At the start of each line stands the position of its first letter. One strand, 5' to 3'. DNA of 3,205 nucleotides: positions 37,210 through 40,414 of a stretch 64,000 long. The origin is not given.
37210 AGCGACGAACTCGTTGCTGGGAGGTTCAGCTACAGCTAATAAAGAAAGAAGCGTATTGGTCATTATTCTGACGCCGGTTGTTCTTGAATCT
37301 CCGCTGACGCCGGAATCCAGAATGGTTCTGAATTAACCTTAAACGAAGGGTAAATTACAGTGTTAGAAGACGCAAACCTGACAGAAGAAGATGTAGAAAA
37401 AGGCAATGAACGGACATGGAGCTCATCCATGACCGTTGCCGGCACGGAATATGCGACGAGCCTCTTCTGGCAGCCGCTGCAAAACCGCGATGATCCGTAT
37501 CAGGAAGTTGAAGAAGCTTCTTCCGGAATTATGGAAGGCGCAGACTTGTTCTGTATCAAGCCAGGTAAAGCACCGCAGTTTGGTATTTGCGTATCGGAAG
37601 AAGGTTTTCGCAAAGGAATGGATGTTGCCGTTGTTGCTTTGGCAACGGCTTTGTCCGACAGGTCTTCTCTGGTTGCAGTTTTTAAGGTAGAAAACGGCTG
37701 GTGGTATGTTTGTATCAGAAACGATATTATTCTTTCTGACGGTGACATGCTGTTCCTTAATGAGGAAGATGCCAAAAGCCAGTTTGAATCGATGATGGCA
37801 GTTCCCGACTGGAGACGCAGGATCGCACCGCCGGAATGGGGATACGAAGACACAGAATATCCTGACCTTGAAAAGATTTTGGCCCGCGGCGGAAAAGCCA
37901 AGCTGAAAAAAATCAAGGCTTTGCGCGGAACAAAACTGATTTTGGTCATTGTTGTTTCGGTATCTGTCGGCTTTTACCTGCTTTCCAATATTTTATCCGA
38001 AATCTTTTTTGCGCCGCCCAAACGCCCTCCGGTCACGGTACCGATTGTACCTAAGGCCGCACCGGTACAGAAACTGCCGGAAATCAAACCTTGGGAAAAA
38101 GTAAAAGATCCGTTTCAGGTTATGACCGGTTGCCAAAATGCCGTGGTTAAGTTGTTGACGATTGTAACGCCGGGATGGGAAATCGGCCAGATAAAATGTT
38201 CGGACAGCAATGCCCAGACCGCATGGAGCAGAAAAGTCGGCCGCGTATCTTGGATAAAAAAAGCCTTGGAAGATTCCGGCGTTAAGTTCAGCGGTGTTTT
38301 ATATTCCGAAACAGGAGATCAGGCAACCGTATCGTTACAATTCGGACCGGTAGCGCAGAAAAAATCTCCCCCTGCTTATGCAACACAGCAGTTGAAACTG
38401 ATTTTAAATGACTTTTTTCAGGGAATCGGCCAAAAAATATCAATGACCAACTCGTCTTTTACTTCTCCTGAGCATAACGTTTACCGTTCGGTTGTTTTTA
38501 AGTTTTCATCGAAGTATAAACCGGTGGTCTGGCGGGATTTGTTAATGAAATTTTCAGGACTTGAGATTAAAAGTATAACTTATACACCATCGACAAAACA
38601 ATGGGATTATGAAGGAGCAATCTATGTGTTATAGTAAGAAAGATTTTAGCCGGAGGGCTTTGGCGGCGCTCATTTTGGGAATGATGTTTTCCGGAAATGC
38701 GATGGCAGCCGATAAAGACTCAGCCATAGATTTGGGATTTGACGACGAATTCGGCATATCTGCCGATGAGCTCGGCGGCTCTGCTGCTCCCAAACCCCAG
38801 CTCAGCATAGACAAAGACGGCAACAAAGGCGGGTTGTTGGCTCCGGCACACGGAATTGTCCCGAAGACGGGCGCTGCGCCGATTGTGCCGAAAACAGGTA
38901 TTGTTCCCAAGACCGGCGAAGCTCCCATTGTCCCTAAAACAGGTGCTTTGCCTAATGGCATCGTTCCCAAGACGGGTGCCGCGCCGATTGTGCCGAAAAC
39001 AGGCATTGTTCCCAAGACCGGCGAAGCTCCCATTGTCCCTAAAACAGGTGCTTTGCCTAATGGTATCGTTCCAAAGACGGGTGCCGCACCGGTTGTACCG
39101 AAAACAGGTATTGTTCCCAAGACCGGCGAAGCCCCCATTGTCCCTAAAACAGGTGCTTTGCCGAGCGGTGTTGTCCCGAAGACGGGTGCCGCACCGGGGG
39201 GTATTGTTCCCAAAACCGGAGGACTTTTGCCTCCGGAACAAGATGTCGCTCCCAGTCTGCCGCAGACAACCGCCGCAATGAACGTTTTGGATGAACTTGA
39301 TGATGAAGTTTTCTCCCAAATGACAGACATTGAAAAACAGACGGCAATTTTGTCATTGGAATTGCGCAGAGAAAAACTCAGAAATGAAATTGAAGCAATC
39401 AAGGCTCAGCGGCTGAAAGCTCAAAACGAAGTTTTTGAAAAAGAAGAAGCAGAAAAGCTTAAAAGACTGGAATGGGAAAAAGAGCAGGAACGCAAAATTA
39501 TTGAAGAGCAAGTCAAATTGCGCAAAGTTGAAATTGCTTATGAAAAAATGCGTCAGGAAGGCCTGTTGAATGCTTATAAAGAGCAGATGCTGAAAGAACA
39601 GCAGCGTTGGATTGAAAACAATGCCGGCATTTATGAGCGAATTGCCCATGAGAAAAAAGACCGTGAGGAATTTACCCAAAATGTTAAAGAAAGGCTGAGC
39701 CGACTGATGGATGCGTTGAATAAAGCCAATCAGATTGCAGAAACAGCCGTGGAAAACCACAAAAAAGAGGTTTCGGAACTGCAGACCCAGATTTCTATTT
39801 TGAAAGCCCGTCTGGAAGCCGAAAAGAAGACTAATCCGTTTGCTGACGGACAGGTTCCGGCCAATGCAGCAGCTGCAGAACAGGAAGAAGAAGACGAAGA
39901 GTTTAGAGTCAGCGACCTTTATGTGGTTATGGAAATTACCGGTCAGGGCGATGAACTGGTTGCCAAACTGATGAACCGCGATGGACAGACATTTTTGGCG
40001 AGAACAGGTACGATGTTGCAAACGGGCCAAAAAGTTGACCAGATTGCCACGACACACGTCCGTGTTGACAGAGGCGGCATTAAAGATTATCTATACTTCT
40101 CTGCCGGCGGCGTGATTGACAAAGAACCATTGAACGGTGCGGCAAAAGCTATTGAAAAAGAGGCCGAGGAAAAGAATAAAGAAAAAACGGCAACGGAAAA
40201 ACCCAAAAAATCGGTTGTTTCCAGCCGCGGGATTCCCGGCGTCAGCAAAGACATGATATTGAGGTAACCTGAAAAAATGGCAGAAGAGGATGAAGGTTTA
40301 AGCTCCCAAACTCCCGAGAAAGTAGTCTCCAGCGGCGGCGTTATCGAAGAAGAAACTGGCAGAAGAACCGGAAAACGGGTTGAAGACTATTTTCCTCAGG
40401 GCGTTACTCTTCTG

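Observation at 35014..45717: R64 thin-pilus-like type IVb pilus operon (pilL to pilS synteny) fused back-to-back with the VirB cluster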

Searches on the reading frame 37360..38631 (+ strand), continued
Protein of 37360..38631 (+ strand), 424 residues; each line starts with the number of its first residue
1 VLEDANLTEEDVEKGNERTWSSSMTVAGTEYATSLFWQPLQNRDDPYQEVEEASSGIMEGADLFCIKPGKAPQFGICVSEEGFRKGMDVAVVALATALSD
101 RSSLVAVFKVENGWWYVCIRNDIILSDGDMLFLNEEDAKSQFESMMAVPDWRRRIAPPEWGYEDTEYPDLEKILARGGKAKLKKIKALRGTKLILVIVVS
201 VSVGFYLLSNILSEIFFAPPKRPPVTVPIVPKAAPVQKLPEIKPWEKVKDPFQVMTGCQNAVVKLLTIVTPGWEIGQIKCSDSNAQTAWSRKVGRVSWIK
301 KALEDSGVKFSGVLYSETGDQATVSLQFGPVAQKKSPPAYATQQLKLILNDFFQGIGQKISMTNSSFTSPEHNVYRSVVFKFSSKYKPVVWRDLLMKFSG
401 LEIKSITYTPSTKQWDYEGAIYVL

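Call 113: find_encoding_contigs(protein=P0181, flank=10000, max_places=1)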
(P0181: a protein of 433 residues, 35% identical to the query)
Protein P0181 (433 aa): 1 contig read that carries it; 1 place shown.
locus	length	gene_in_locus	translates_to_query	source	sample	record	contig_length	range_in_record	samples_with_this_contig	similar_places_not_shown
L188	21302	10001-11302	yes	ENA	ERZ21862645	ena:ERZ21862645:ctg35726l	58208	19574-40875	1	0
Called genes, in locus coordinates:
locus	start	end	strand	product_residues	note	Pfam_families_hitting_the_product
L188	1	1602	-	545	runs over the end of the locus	PF06418:CTP_synth_N, PF00117:GATase, PF07722:Peptidase_C26 (faint)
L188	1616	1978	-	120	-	PF03840:SecG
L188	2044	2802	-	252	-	PF00121:TIM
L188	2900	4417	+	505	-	PF13623:SurA_N_2, PF13624:SurA_N_3, PF13145:Rotamase_2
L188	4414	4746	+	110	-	PF02410:RsfS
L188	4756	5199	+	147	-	PF02590:SPOUT_MTase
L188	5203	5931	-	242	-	PF02463:SMC_N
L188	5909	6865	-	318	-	PF02463:SMC_N, PF13175:AAA_15 (weak), PF13476:AAA_23, PF13555:AAA_29 (weak)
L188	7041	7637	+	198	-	PF01066:CDP-OH_P_transf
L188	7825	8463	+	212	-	PF10671:TcpQ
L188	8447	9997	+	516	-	PF00263:Secretin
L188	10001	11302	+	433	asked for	PF06864:PAP_PilO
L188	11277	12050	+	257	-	-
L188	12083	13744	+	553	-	PF00437:T2SSE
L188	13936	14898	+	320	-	PF00482:T2SSF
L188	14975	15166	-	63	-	-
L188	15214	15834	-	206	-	-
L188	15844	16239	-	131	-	-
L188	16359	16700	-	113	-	-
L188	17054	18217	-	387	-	PF07478:Dala_Dala_lig_C (weak), PF02222:ATP-grasp (weak), PF13535:ATP-grasp_4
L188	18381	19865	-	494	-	PF00171:Aldedh, PF05893:LuxC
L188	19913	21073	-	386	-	PF04055:Radical_SAM, PF13186:SPASM (weak)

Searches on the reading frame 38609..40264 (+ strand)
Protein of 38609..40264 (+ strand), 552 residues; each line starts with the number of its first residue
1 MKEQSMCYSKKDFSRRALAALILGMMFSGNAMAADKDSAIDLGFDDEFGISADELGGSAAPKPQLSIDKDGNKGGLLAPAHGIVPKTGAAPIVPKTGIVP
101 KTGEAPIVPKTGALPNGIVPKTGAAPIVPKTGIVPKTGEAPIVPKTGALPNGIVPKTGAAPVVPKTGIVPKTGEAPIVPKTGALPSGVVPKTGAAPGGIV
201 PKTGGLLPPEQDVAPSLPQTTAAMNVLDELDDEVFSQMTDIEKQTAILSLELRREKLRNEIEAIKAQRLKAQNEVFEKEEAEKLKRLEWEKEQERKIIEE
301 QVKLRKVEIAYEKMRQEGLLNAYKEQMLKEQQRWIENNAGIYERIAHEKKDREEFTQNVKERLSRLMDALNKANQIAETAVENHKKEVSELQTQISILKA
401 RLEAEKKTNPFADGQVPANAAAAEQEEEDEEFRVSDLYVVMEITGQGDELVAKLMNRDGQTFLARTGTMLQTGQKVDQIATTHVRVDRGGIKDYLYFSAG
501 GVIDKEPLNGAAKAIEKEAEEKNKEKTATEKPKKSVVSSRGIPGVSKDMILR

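Call 4: search_protein_families(library=pfam, proteins=[window:38609-40264:+], max_evalue=0.01)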
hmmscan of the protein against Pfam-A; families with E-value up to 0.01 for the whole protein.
window:38609-40264:+ (552 aa): 0 families

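Call 8: search_protein_families(library=ncbifam, proteins=[window:38609-40264:+], max_evalue=0.01)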
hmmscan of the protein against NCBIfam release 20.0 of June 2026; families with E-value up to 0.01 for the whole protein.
window:38609-40264:+ (552 aa): 1 family
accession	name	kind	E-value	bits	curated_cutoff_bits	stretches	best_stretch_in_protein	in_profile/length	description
TIGR03021.1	pilP_fam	equivalog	2.5e-07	31.7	34.65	1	386-486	5-118/119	type IV pilus biogenesis protein PilP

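Call 51: search_solved_structures(query=window:38609-40264:+, max_evalue=1)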
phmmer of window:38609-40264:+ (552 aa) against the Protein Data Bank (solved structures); distinct sequences matched with E-value up to 1: 6.
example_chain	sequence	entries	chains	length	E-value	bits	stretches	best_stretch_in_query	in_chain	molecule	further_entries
3kbb_A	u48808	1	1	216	0.21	13.6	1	216-308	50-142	Phosphorylated carbohydrates phosphatase TM_1254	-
8i9t_CF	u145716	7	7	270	0.37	12.7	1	187-216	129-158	Ribosome assembly factor mrt4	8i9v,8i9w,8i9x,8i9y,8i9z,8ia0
8pv1_CF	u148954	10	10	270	0.41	12.6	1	187-216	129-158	Large ribosomal subunit protein uL10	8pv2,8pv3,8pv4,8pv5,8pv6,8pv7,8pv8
4nwb_A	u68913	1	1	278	0.42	12.6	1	187-216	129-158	mRNA turnover protein 4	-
9xb4_A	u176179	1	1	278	0.42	12.6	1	187-216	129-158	Large ribosomal subunit protein uL10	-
7qv0_D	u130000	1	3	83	0.66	11.9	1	255-325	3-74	Acyl carrier protein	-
